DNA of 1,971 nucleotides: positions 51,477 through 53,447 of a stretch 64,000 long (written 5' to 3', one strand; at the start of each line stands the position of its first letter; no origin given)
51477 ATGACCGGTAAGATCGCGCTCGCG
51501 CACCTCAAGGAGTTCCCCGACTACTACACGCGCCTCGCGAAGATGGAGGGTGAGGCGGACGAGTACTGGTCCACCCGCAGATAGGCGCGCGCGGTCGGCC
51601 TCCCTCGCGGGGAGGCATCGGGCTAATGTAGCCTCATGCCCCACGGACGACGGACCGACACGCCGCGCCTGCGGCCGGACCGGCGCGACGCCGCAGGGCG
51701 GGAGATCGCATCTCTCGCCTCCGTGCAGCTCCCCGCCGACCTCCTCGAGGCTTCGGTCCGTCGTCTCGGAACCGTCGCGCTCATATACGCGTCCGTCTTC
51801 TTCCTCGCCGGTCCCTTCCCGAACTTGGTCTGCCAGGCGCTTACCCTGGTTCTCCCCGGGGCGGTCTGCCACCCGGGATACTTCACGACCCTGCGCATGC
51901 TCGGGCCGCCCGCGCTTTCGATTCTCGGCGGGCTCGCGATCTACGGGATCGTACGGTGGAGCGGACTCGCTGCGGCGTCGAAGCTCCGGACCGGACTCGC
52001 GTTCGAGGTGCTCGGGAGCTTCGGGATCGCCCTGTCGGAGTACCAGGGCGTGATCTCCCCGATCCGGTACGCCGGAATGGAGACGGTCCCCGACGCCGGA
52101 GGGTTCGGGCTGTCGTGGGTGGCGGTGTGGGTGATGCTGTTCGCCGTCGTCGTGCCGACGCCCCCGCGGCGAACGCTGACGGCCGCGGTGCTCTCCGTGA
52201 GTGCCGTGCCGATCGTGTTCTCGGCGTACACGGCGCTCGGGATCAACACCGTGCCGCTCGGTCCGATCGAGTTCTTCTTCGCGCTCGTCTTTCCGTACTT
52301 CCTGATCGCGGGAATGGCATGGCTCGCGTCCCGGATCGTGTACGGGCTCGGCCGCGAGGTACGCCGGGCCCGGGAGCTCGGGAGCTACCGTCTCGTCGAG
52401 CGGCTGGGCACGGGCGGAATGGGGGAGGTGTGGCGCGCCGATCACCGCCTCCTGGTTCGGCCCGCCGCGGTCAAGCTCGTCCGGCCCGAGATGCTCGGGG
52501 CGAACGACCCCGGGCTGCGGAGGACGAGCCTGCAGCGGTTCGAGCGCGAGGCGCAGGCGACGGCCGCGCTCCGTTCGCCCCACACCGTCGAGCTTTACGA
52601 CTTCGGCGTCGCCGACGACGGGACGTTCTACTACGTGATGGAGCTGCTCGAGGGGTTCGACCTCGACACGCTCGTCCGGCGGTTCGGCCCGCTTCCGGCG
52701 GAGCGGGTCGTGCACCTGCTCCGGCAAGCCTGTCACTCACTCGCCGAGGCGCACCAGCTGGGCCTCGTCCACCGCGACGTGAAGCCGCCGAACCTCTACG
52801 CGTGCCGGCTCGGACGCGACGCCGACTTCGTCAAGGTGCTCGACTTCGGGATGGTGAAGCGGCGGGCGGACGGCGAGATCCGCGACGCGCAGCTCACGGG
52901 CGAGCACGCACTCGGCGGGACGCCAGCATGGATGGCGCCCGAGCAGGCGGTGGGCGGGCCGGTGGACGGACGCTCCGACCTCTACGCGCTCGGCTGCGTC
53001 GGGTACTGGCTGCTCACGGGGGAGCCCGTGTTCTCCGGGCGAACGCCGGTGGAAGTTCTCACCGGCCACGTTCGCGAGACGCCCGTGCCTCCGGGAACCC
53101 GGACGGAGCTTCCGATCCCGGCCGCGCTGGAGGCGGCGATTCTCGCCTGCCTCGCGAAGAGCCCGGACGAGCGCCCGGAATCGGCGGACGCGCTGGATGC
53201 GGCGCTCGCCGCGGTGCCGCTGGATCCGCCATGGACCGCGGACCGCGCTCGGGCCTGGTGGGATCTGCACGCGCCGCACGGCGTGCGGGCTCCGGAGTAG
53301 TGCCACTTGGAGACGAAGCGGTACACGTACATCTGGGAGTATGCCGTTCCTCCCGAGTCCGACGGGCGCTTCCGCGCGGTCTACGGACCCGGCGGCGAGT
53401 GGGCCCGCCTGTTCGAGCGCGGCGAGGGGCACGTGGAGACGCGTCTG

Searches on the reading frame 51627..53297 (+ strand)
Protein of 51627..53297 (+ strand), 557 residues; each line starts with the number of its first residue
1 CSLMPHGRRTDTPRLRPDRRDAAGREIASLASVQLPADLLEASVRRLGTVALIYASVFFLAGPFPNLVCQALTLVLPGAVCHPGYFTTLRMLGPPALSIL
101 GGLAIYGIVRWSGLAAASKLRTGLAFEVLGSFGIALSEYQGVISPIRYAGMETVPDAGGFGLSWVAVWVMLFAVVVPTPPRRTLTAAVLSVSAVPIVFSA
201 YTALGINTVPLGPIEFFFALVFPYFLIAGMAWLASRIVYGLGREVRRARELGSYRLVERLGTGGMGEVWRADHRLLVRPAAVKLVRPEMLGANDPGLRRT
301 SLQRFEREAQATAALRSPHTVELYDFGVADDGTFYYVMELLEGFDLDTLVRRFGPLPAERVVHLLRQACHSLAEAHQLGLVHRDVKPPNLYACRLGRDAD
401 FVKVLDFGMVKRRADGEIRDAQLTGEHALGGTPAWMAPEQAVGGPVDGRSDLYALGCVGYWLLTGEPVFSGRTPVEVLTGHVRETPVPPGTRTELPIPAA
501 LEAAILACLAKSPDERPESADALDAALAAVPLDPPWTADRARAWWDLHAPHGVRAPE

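Call 26: search_protein_families(library=pfam, proteins=[window:51627-53297:+], max_evalue=0.00001)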
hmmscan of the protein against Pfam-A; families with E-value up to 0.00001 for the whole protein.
window:51627-53297:+ (557 aa): 2 families
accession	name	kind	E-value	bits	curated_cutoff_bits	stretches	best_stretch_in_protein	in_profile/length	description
PF00069.31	Pkinase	-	1e-31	110.8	31.7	1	254-523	1-258/263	Protein kinase domain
PF07714.23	PK_Tyr_Ser-Thr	-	3.2e-20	73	23.1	1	256-519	3-251/258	Protein tyrosine and serine/threonine kinase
